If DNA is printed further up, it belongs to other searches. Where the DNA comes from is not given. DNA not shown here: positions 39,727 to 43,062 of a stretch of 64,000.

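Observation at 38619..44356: c-di-GMP-flavoured neighbourhood: NrnA-like DHH nuclease, tandem PilB and GGDEF cyclase, all co-directional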

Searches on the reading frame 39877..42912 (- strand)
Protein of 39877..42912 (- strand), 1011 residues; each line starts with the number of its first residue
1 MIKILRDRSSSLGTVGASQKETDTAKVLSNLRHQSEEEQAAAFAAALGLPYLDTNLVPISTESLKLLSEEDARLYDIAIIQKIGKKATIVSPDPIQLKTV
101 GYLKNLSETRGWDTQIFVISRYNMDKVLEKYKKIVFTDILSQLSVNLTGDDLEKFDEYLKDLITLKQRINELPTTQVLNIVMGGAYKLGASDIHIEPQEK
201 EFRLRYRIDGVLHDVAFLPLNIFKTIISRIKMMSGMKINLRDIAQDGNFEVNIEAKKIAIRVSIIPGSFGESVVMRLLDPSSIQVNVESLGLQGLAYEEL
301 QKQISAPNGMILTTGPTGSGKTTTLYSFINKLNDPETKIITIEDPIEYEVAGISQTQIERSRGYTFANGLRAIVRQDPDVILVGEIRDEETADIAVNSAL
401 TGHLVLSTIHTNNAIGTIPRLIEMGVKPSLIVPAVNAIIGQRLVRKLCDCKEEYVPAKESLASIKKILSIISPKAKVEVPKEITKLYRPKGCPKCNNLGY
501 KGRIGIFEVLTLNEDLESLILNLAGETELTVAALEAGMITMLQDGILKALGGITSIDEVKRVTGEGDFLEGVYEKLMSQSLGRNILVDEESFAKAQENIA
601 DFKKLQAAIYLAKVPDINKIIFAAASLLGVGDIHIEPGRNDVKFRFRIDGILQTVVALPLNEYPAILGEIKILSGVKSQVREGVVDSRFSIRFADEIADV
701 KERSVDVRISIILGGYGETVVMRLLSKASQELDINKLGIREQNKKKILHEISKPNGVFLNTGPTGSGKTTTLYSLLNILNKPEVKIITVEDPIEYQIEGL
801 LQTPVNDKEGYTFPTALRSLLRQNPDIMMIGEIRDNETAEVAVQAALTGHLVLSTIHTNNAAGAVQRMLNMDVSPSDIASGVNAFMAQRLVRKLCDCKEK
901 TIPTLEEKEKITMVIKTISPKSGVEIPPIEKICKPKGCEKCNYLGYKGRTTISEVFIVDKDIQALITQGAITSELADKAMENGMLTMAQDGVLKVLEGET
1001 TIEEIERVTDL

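Call 3: search_protein_families(library=pfam, proteins=[window:39877-42912:-], max_evalue=0.01)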
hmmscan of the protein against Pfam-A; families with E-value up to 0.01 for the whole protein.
window:39877-42912:- (1011 aa): 29 families (the best 25 are shown)
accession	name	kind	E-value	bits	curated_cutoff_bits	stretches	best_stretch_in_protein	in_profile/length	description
PF00437.27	T2SSE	-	3.9e-228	756.7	24.9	2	173-561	7-370/370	Type II/IV secretion system protein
PF13401.12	AAA_22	-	1.8e-08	35.2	27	0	308-342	5-41/130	AAA domain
PF25199.1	nSTAND_NTPase5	-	5e-08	33.3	34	1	301-348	34-82/145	Novel STAND NTPase 5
PF13173.12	AAA_14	-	6.4e-08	33.1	27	0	309-351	3-46/129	AAA domain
PF12775.13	AAA_7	-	1.9e-07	31.2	25.8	1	297-342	22-67/181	P-loop containing dynein motor region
PF20720.3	nSTAND3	-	3.6e-07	30.4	27.2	1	303-348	12-57/155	Novel STAND NTPase 3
PF04851.21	ResIII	-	1.4e-06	28.8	22.5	0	293-341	8-58/164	Type III restriction enzyme, res subunit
PF13555.12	AAA_29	-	3.6e-06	27.1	27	0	306-325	20-39/61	P-loop containing region of AAA domain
PF00005.33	ABC_tran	-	1.5e-05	26.1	25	0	311-362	14-61/137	ABC transporter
PF02492.25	cobW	-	2.7e-05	24.3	20.7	0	311-341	3-34/180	CobW/HypB/UreG, nucleotide-binding domain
PF13604.12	AAA_30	-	3.1e-05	24.2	27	0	750-786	13-49/191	AAA domain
PF13086.12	AAA_11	-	3.7e-05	24.1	27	0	308-333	17-42/257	AAA domain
PF13191.12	AAA_16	-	4.2e-05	24.5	32.6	0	303-336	18-52/167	AAA ATPase domain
PF13245.12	AAA_19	-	5.4e-05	23.8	25.1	0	306-336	9-39/134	AAA domain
PF07724.20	AAA_2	-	5.9e-05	23.6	27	0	754-811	2-58/166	AAA domain (Cdc48 subfamily)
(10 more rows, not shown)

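Call 4: search_protein_families(library=ncbifam, proteins=[window:39877-42912:-], max_evalue=0.01)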
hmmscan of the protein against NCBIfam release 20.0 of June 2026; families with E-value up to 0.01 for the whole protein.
window:39877-42912:- (1011 aa): 51 families (the best 25 are shown)
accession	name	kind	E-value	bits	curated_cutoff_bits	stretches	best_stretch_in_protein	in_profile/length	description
TIGR02533.1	type_II_gspE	equivalog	2.2e-271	900.6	630.25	2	77-563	14-486/486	type II secretion system ATPase GspE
TIGR02538.1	type_IV_pilB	equivalog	4.9e-266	883.8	675.65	2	18-563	25-562/564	type IV-A pilus assembly ATPase PilB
NF007755.0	PRK10436.1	equivalog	5.3e-220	730.9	617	2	153-565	64-461/465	type II secretion system protein GspE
NF053534.1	T4PilAsmATPsTfpB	equivalog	1.6e-213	710.4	850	2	66-563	96-582/584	type IV pilus assembly ATPase TfpB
NF041000.1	ATPase_ComGA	equivalog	3.5e-141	468.8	300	2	182-445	4-266/267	competence type IV pilus ATPase ComGA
TIGR01420.1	pilT_fam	subfamily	1.3e-99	333.7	319.1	2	181-472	5-294/343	PilT/PilU family type 4a pilus ATPase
TIGR02525.1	plasmid_TraJ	equivalog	1.1e-54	185.8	368.3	2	286-424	131-272/372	plasmid transfer ATPase TraJ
TIGR02524.1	dot_icm_DotB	equivalog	7.6e-43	147.1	463.3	2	303-491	129-329/358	Dot/Icm type IV secretion system ATPase DotB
NF058587.1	archaellum_moto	equivalog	2.2e-35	122.4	550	2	757-871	278-396/527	archaellum flagellar ATPase motor FlaI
TIGR02782.1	TrbB_P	equivalog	1.4e-29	103.3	304.55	2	297-424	126-255/303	P-type conjugative transfer ATPase TrbB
TIGR02788.1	VirB11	equivalog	8.3e-29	100.6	249.95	2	761-896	150-289/308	P-type DNA transfer ATPase VirB11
TIGR03819.1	heli_sec_ATPase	hypoth_equivalog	1.3e-26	93.6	373.15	2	716-867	138-296/340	TadA family conjugal transfer-associated ATPase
NF010469.0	PRK13894.1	subfamily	3.5e-25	89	508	2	300-424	142-267/320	conjugal transfer ATPase TrbB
NF053672.1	bindosome_BasE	exception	2.5e-22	79.3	1000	2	760-868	275-388/512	bindosome assembly system ATPase subunit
NF010407.0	PRK13833.1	subfamily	5e-22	78.7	499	2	311-429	147-267/323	conjugal transfer protein TrbB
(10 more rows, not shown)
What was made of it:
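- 39877..42912 (-): Fused double PilB/GspE-type ATPase (1011 aa): a short N-terminal region, a GSPII-like subdomain, N2-CTD, a linker, then a second N2-CTD. Two T2SSE stretches (calls 3, 4).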

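Call 51: find_homologous_proteins(query=window:39877-42912:-, max_evalue=1e-100)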
Query window:39877-42912:- (1011 aa): 5727 proteins with E <= 1e-100 among 8000 candidates; the best 120 are listed.
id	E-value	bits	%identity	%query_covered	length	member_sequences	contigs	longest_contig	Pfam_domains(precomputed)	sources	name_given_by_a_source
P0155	0.0e+0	2189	100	100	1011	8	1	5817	PF13173.13,PF02492.26,PF00437.27,PF00005.34,PF12775.14,PF13555.13,PF13401.13,PF25199.2,PF04851.22,PF20720.4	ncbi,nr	ncbi:MAG: GspE/PulE family protein [Candidatus Moranbacteria bacterium]|nr:GspE/PulE family protein 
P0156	0.0e+0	1989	89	100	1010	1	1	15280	PF13173.13,PF00437.27,PF13604.13,PF13555.13,PF13401.13,PF04851.22,PF05157.21,PF02492.26,PF00005.34,PF12775.14,PF25199.2,PF20720.4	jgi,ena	-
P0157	0.0e+0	1951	88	100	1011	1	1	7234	PF13173.13,PF05157.21,PF00437.27,PF13604.13,PF00005.34,PF12775.14,PF13555.13,PF13401.13,PF25199.2,PF04851.22,PF20720.4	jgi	jgi:type IV pilus assembly protein PilB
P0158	0.0e+0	1893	84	100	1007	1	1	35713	PF13173.13,PF00437.27,PF13604.13,PF13245.13,PF13555.13,PF13401.13,PF04851.22,PF05157.21,PF02492.26,PF07724.21,PF00005.34,PF12775.14,PF25199.2,PF20720.4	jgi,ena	-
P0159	0.0e+0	1858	82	99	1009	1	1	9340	PF13173.13,PF00437.27,PF13555.13,PF13401.13,PF00448.29,PF04851.22,PF05157.21,PF02492.26,PF00005.34,PF12775.14,PF25199.2,PF20720.4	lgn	-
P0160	0.0e+0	1855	82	100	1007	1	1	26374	PF13173.13,PF00270.36,PF00437.27,PF13604.13,PF13245.13,PF13555.13,PF13401.13,PF04851.22,PF02492.26,PF00005.34,PF12775.14,PF25199.2,PF20720.4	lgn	-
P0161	0.0e+0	1834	81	100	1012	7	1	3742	PF13173.13,PF00437.27,PF13604.13,PF13245.13,PF13555.13,PF00004.36,PF13401.13,PF04851.22,PF05157.21,PF12775.14,PF25199.2,PF20720.4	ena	-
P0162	0.0e+0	1834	81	100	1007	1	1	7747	PF13173.13,PF00437.27,PF13604.13,PF13245.13,PF13555.13,PF00004.36,PF13401.13,PF01637.25,PF04851.22,PF02492.26,PF07724.21,PF01935.24,PF00005.34,PF12775.14,PF25199.2,PF20720.4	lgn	-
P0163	0.0e+0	1830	81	100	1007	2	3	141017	PF13173.13,PF13086.13,PF00437.27,PF13604.13,PF13245.13,PF13555.13,PF00004.36,PF13401.13,PF01637.25,PF04851.22,PF02492.26,PF00005.34,PF12775.14,PF25199.2,PF20720.4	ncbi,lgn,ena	-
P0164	0.0e+0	1826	82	100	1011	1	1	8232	PF13173.13,PF13086.13,PF00437.27,PF13604.13,PF13555.13,PF13401.13,PF04851.22,PF02492.26,PF00005.34,PF12775.14,PF25199.2,PF20720.4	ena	-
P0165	0.0e+0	1819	81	100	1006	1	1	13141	PF13173.13,PF00437.27,PF13604.13,PF13555.13,PF00004.36,PF13401.13,PF04851.22,PF02492.26,PF07724.21,PF00005.34,PF12775.14,PF25199.2,PF20720.4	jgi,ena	-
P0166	0.0e+0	1793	80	98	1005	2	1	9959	PF13173.13,PF00437.27,PF13604.13,PF13245.13,PF13555.13,PF00004.36,PF13401.13,PF01637.25,PF04851.22,PF02492.26,PF00005.34,PF12775.14,PF25199.2,PF20720.4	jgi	-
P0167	0.0e+0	1776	78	100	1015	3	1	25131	PF13173.13,PF00437.27,PF00005.34,PF12775.14,PF13245.13,PF13555.13,PF13401.13,PF25199.2,PF04851.22,PF20720.4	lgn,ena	-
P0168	0.0e+0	1768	79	99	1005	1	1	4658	PF13173.13,PF00437.27,PF13604.13,PF13245.13,PF13555.13,PF00004.36,PF13401.13,PF01637.25,PF04851.22,PF13191.13,PF05157.21,PF02492.26,PF00005.34,PF12775.14,PF25199.2,PF20720.4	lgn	-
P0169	0.0e+0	1763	78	100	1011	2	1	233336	PF13173.13,PF00437.27,PF13604.13,PF13245.13,PF13555.13,PF00004.36,PF13401.13,PF04851.22,PF02492.26,PF00005.34,PF12775.14,PF25199.2,PF20720.4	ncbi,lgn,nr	ncbi:MAG: GspE/PulE family protein [Candidatus Moranbacteria bacterium]|nr:GspE/PulE family protein 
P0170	0.0e+0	1758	77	100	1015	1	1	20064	PF13173.13,PF00437.27,PF13604.13,PF00005.34,PF12775.14,PF13245.13,PF13555.13,PF13401.13,PF25199.2,PF04851.22,PF20720.4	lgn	-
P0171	0.0e+0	1750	78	98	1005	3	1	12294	PF13173.13,PF00270.36,PF00437.27,PF13604.13,PF13245.13,PF13555.13,PF00004.36,PF13401.13,PF01637.25,PF04851.22,PF13191.13,PF02492.26,PF00005.34,PF12775.14,PF25199.2,PF20720.4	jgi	-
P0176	0.0e+0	1716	77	97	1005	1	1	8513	PF13173.13,PF13086.13,PF00437.27,PF13604.13,PF13245.13,PF13555.13,PF00004.36,PF13401.13,PF01637.25,PF04851.22,PF13191.13,PF02492.26,PF00005.34,PF12775.14,PF25199.2,PF20720.4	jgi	-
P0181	0.0e+0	1704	52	98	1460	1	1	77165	PF13173.13,PF00270.36,PF16796.12,PF13662.13,PF13604.13,PF00485.25,PF13671.13,PF00004.36,PF13401.13,PF13238.13,PF07728.21,PF04851.22,PF13191.13,PF03205.21,PF02492.26,PF01580.25,PF25199.2,PF03266.22,PF00437.27,PF13245.13,PF13555.13,PF14532.13,PF01637.25,PF03215.22,PF05157.21,PF01935.24,PF00005.34,PF12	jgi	-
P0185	0.0e+0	1691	75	100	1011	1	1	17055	PF13173.13,PF00437.27,PF13604.13,PF13245.13,PF13555.13,PF00004.36,PF13401.13,PF01637.25,PF04851.22,PF13191.13,PF05157.21,PF02492.26,PF00005.34,PF12775.14,PF25199.2,PF20720.4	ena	-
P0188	0.0e+0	1684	73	100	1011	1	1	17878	PF13173.13,PF00437.27,PF13604.13,PF13245.13,PF13555.13,PF00004.36,PF13401.13,PF01637.25,PF04851.22,PF02492.26,PF00005.34,PF12775.14,PF25199.2,PF20720.4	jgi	jgi:type IV pilus assembly protein PilB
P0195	0.0e+0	1665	74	100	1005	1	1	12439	PF13173.13,PF00437.27,PF13604.13,PF13555.13,PF00004.36,PF13401.13,PF01637.25,PF04851.22,PF13191.13,PF02492.26,PF07724.21,PF00005.34,PF12775.14,PF25199.2,PF20720.4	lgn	-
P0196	0.0e+0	1663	72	100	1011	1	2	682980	PF13173.13,PF00437.27,PF13604.13,PF13245.13,PF13555.13,PF00004.36,PF13401.13,PF01637.25,PF04851.22,PF00005.34,PF12775.14,PF25199.2,PF20720.4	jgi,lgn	jgi:type IV pilus assembly protein PilB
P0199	0.0e+0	1661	73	100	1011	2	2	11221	PF13173.13,PF00437.27,PF13604.13,PF13555.13,PF00004.36,PF13401.13,PF04851.22,PF05157.21,PF02492.26,PF00005.34,PF12775.14,PF25199.2,PF20720.4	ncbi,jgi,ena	-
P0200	0.0e+0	1660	74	100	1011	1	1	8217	PF13173.13,PF00437.27,PF13245.13,PF13555.13,PF13401.13,PF01637.25,PF04851.22,PF02492.26,PF00005.34,PF12775.14,PF25199.2,PF20720.4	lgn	-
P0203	0.0e+0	1654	73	100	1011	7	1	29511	PF13173.13,PF00437.27,PF13604.13,PF13245.13,PF13555.13,PF00004.36,PF13401.13,PF04851.22,PF13191.13,PF05157.21,PF02492.26,PF00005.34,PF12775.14,PF25199.2,PF20720.4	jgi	jgi:type IV pilus assembly protein PilB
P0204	0.0e+0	1653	73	100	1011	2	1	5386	PF13173.13,PF00437.27,PF13604.13,PF13555.13,PF00004.36,PF13401.13,PF04851.22,PF05157.21,PF02492.26,PF00005.34,PF12775.14,PF25199.2,PF20720.4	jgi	jgi:type IV pilus assembly protein PilB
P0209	0.0e+0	1645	73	100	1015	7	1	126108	PF13173.13,PF05157.21,PF00437.27,PF00005.34,PF12775.14,PF13555.13,PF00004.36,PF13401.13,PF25199.2,PF04851.22,PF20720.4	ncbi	ncbi:MAG: GspE/PulE family protein [Candidatus Moraniibacteriota bacterium]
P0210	0.0e+0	1643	74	98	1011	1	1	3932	PF13173.13,PF13086.13,PF00437.27,PF13555.13,PF00004.36,PF13401.13,PF04851.22,PF05157.21,PF00005.34,PF12775.14,PF25199.2,PF20720.4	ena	-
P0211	0.0e+0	1643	73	98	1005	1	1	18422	PF13173.13,PF00437.27,PF13604.13,PF13245.13,PF13555.13,PF13401.13,PF01637.25,PF04851.22,PF00005.34,PF12775.14,PF25199.2,PF20720.4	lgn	-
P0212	0.0e+0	1640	73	100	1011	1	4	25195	PF13173.13,PF13086.13,PF00437.27,PF13555.13,PF00004.36,PF13401.13,PF04851.22,PF05157.21,PF00005.34,PF12775.14,PF25199.2,PF20720.4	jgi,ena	-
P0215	0.0e+0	1633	72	100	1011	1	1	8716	PF13173.13,PF00437.27,PF13604.13,PF13245.13,PF13555.13,PF00004.36,PF13401.13,PF04851.22,PF00005.34,PF12775.14,PF25199.2,PF20720.4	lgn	-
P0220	0.0e+0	1628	72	100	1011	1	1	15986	PF13173.13,PF13086.13,PF03266.22,PF00437.27,PF13604.13,PF13245.13,PF13555.13,PF00004.36,PF13401.13,PF01637.25,PF04851.22,PF13191.13,PF05157.21,PF02492.26,PF00005.34,PF12775.14,PF25199.2,PF20720.4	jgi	jgi:type IV pilus assembly protein PilB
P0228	0.0e+0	1623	72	98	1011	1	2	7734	PF13173.13,PF00437.27,PF13604.13,PF13245.13,PF13555.13,PF00004.36,PF13401.13,PF04851.22,PF02492.26,PF00005.34,PF12775.14,PF25199.2,PF20720.4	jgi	-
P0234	0.0e+0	1616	71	100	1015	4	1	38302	PF13173.13,PF13086.13,PF03266.22,PF00437.27,PF13604.13,PF13245.13,PF00004.36,PF13401.13,PF01637.25,PF04851.22,PF13191.13,PF02492.26,PF24883.3,PF00005.34,PF12775.14,PF25199.2,PF20720.4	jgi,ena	-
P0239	0.0e+0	1600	71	98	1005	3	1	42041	PF13173.13,PF00437.27,PF13555.13,PF00004.36,PF13401.13,PF01637.25,PF04851.22,PF05157.21,PF00005.34,PF12775.14,PF25199.2,PF20720.4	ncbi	-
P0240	0.0e+0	1600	71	100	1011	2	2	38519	PF13173.13,PF00270.36,PF00437.27,PF13604.13,PF13245.13,PF13555.13,PF00004.36,PF13401.13,PF01637.25,PF04851.22,PF13191.13,PF02492.26,PF00005.34,PF12775.14,PF25199.2,PF20720.4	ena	-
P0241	0.0e+0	1598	71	100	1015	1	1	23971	PF13173.13,PF00437.27,PF13245.13,PF13555.13,PF00004.36,PF13401.13,PF01637.25,PF04851.22,PF13191.13,PF02492.26,PF00005.34,PF12775.14,PF25199.2,PF20720.4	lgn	-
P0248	0.0e+0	1593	71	100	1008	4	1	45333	PF13173.13,PF00437.27,PF13604.13,PF13245.13,PF13555.13,PF00004.36,PF13401.13,PF04851.22,PF13191.13,PF05157.21,PF02492.26,PF24883.3,PF00005.34,PF12775.14,PF25199.2,PF20720.4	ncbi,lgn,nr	ncbi:MAG: GspE/PulE family protein [Candidatus Pacebacteria bacterium]|nr:GspE/PulE family protein [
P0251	0.0e+0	1592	70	100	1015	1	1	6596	PF13173.13,PF13086.13,PF00437.27,PF13604.13,PF13245.13,PF13555.13,PF00004.36,PF13401.13,PF01637.25,PF04851.22,PF13191.13,PF02492.26,PF24883.3,PF00005.34,PF12775.14,PF25199.2,PF20720.4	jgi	jgi:type II secretory ATPase GspE/PulE/Tfp pilus assembly ATPase PilB-like protein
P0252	0.0e+0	1587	70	100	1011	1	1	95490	PF13173.13,PF00437.27,PF13604.13,PF13245.13,PF13555.13,PF00004.36,PF13401.13,PF01637.25,PF04851.22,PF13191.13,PF05157.21,PF02492.26,PF00005.34,PF12775.14,PF25199.2,PF20720.4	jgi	jgi:type II secretory ATPase GspE/PulE/Tfp pilus assembly ATPase PilB-like protein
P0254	0.0e+0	1583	70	100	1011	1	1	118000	PF13173.13,PF00437.27,PF13604.13,PF13245.13,PF13555.13,PF00004.36,PF13401.13,PF01637.25,PF04851.22,PF13191.13,PF02492.26,PF01935.24,PF00005.34,PF12775.14,PF25199.2,PF20720.4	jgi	jgi:type II secretory ATPase GspE/PulE/Tfp pilus assembly ATPase PilB-like protein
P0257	0.0e+0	1581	69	100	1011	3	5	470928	PF13173.13,PF00437.27,PF13245.13,PF13555.13,PF00004.36,PF13401.13,PF01637.25,PF04851.22,PF13191.13,PF02492.26,PF00005.34,PF12775.14,PF25199.2,PF20720.4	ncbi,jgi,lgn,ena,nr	ncbi:MAG TPA: type II/IV secretion system protein [Candidatus Moranbacteria bacterium]|nr:type II/IV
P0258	0.0e+0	1581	71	98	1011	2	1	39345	PF13173.13,PF13086.13,PF00437.27,PF13604.13,PF13245.13,PF13555.13,PF00004.36,PF13401.13,PF01637.25,PF04851.22,PF02492.26,PF24883.3,PF00005.34,PF12775.14,PF25199.2,PF20720.4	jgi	-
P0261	0.0e+0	1573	70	100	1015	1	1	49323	PF13173.13,PF00437.27,PF13604.13,PF13245.13,PF13555.13,PF00004.36,PF13401.13,PF01637.25,PF04851.22,PF13191.13,PF02492.26,PF00005.34,PF12775.14,PF25199.2,PF20720.4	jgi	jgi:type II secretory ATPase GspE/PulE/Tfp pilus assembly ATPase PilB-like protein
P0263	0.0e+0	1568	69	100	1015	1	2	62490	PF13173.13,PF00437.27,PF13604.13,PF13245.13,PF13555.13,PF00004.36,PF13401.13,PF01637.25,PF04851.22,PF02492.26,PF00005.34,PF12775.14,PF25199.2,PF20720.4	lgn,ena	-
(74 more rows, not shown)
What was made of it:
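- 39877..42912 (-): At least 120 clusters of ~1005-1015 aa at 69% identity or more (all but one; P0181 is 1460 aa at 52%); the ones that carry a source name are mostly Moranbacteria or Parcubacteria (call 51).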

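Call 52: find_encoding_contigs(protein=P0257, flank=6000, max_places=1)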
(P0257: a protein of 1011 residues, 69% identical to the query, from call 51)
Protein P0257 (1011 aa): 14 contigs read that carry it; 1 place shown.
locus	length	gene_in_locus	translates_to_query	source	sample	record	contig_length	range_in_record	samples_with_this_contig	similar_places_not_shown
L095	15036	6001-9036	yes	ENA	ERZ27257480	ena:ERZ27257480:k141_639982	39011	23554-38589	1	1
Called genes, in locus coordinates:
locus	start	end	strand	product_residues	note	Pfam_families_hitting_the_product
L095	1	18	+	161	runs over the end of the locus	-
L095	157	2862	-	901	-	PF02739:5_3_exonuc_N, PF01367:5_3_exonuc, PF01612:DNA_pol_A_exo1, PF22619:DNA_polI_exo1, PF00476:DNA_pol_A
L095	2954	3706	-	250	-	PF00160:Pro_isomerase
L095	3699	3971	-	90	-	-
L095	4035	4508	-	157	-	PF02367:TsaE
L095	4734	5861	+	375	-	PF01368:DHH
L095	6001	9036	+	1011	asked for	PF00004:AAA (faint), PF01637:ATPase_2 (faint), PF04851:ResIII (faint), PF20720:nSTAND3 (faint), PF13173:AAA_14 (faint), PF13401:AAA_22 (faint), PF00437:T2SSE, PF00437:T2SSE, +7 more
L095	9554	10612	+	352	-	PF13173:AAA_14 (faint), PF06068:TIP49 (faint), PF05496:RuvB_N, PF00004:AAA, PF07728:AAA_5, PF17864:AAA_lid_4, PF05491:WHD_RuvB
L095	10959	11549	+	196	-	PF03703:bPH_2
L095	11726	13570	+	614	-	PF00932:LTD, PF18911:PKD_4, PF00932:LTD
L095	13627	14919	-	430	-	PF01071:GARS_A, PF02843:GARS_C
